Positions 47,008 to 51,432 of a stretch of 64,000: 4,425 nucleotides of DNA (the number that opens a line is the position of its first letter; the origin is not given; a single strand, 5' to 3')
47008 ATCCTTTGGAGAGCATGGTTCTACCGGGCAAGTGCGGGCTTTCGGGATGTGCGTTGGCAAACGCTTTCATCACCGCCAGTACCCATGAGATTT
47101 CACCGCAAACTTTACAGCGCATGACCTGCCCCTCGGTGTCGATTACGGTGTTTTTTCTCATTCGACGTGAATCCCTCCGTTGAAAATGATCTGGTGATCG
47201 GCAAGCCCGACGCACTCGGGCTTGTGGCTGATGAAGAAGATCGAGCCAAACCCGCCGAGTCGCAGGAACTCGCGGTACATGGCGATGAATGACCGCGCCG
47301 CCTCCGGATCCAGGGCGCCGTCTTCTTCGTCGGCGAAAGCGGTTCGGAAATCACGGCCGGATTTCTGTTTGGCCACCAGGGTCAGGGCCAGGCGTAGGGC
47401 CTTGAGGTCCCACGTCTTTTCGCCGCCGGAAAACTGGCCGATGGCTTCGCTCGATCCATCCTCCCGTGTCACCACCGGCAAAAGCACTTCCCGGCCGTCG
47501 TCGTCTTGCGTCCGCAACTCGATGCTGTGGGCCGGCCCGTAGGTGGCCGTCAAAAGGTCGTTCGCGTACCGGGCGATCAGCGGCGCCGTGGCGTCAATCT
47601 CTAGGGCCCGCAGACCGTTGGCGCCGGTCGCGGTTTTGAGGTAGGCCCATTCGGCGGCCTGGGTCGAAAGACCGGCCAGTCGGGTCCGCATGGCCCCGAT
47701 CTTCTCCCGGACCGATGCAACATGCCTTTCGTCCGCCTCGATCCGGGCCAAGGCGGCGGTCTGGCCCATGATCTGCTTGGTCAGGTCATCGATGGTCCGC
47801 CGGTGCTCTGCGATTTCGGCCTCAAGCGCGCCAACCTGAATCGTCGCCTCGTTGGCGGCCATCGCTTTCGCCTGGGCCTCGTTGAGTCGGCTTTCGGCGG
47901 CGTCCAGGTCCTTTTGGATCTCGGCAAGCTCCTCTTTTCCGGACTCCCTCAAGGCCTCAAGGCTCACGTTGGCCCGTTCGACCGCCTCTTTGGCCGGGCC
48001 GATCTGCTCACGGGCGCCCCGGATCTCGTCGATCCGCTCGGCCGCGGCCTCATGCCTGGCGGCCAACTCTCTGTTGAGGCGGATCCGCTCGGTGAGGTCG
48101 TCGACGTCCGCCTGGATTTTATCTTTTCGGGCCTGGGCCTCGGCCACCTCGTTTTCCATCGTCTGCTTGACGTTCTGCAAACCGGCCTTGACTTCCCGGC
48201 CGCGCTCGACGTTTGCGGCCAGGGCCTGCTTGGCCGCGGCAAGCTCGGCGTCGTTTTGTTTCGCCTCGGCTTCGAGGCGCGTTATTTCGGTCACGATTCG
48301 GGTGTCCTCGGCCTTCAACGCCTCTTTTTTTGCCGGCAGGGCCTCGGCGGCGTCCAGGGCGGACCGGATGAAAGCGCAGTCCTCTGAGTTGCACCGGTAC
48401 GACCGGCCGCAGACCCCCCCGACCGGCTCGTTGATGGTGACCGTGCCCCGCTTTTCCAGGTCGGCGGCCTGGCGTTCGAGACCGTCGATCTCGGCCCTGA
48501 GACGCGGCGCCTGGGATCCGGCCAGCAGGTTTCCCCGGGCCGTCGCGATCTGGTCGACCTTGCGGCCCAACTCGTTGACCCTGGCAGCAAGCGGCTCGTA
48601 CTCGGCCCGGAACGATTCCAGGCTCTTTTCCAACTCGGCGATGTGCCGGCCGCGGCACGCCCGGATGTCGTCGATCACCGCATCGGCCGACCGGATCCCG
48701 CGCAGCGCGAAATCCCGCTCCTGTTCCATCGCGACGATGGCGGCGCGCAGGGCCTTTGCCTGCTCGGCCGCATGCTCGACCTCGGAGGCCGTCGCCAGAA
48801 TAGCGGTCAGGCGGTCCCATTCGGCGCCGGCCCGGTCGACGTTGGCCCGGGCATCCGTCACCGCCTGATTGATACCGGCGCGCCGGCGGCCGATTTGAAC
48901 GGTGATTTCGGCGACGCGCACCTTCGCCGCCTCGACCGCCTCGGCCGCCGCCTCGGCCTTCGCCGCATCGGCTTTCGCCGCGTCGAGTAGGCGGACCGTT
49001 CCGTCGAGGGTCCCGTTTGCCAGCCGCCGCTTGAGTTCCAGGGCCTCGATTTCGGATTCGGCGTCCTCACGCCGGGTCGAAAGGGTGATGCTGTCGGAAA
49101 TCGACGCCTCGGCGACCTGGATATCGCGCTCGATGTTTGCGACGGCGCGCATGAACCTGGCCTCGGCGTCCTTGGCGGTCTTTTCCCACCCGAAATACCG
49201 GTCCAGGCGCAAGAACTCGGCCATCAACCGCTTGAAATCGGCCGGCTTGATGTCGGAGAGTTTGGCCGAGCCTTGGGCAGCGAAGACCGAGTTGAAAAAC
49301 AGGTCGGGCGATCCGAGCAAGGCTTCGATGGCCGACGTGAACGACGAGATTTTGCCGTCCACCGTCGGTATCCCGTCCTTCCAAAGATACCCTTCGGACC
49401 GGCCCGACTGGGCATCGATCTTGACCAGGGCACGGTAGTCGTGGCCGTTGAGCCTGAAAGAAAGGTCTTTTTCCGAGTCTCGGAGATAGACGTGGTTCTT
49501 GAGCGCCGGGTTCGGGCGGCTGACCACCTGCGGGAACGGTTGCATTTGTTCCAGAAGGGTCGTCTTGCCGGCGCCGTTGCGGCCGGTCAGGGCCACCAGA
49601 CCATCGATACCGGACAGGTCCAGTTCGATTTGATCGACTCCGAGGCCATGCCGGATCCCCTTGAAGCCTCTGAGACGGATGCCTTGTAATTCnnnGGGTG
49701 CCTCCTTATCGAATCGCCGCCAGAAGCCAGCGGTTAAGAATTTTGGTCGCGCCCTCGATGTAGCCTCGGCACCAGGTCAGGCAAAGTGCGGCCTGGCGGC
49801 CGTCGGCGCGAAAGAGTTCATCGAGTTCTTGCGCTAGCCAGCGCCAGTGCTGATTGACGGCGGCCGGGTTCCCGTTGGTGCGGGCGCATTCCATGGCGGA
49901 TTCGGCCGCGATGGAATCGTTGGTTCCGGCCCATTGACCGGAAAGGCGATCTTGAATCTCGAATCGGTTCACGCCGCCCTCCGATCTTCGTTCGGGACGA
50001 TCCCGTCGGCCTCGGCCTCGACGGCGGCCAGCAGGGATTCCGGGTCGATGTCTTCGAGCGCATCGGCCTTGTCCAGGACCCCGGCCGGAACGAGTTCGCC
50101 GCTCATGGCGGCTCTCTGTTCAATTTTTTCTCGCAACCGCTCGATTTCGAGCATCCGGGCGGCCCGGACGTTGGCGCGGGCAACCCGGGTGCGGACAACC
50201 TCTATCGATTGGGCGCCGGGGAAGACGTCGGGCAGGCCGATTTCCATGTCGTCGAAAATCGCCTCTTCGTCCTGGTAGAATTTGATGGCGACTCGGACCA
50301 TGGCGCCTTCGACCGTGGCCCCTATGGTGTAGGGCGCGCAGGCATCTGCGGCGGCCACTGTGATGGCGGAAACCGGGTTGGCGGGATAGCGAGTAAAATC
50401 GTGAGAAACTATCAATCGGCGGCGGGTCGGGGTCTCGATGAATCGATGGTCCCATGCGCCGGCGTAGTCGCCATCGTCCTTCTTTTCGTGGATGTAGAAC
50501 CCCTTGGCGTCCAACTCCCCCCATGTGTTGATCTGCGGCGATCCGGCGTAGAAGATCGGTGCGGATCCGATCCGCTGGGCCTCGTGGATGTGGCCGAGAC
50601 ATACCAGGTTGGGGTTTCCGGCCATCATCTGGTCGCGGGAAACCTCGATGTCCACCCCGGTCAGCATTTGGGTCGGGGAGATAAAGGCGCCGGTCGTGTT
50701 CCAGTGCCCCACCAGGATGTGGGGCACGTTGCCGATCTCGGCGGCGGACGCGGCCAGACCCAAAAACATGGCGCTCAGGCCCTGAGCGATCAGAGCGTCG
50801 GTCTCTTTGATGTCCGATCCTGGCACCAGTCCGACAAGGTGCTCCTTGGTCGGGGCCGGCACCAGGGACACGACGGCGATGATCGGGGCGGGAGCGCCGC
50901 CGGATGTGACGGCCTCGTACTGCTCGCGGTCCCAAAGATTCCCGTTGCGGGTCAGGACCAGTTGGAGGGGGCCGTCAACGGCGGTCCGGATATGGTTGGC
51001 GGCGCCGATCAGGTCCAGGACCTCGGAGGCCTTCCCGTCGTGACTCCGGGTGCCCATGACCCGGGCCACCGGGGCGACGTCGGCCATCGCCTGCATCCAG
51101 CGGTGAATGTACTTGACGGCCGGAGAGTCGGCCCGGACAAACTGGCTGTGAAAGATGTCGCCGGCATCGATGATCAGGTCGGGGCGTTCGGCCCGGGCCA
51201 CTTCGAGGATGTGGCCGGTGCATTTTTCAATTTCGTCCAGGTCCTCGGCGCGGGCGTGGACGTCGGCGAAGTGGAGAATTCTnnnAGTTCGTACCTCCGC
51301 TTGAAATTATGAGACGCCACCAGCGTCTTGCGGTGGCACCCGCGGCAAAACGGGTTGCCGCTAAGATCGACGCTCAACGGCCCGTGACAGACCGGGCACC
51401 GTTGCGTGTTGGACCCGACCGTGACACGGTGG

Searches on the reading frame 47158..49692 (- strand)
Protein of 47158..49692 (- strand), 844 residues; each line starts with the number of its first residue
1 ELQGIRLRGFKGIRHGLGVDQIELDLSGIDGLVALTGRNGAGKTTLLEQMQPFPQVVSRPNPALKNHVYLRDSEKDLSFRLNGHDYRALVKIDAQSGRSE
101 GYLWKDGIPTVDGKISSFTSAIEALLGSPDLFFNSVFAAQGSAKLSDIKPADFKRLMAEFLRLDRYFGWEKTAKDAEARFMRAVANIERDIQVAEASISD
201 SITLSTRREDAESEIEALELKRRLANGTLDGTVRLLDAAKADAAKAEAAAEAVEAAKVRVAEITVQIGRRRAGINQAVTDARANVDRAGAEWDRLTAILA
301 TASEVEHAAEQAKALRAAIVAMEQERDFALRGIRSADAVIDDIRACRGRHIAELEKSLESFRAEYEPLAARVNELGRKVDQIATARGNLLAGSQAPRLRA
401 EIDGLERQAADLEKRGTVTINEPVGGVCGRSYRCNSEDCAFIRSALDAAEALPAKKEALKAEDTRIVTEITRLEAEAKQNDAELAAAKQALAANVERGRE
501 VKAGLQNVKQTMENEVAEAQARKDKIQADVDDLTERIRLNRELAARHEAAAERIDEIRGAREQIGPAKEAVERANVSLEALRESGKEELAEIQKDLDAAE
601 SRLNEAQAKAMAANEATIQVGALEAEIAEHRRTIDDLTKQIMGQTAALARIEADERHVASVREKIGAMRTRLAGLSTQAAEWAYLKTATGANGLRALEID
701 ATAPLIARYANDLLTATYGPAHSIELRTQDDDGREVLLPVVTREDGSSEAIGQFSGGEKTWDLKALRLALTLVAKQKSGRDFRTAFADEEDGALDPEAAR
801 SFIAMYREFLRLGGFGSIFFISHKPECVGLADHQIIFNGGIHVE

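Call 39: search_protein_families(library=pfam, proteins=[window:47158-49692:-], max_evalue=0.001)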
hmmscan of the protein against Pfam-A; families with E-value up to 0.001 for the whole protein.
window:47158-49692:- (844 aa): 4 families
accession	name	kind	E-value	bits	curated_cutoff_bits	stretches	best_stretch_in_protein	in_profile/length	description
PF13166.12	AAA_13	-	3e-05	23.4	36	0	162-361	272-470/713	AAA domain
PF02463.25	SMC_N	-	8.7e-05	22.5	40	0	474-809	69-186/220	RecF/RecN/SMC N terminal domain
PF13476.12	AAA_23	-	0.00019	22.6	27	1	5-48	2-37/201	AAA domain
PF00005.33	ABC_tran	-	0.00044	21.3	25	0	32-50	13-31/137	ABC transporter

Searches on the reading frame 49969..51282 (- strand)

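Call 59: search_protein_families(library=pfam, proteins=[window:49969-51282:-], max_evalue=0.001)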
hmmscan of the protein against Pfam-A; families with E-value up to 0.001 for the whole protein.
window:49969-51282:- (437 aa): 2 families
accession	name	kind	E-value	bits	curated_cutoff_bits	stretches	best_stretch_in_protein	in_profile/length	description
PF00149.33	Metallophos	-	9.1e-07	29.9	21.5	1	1-234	2-190/191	Calcineurin-like phosphoesterase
PF12850.12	Metallophos_2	-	8.4e-05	23.1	27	0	1-54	2-37/154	Calcineurin-like phosphoesterase superfamily domain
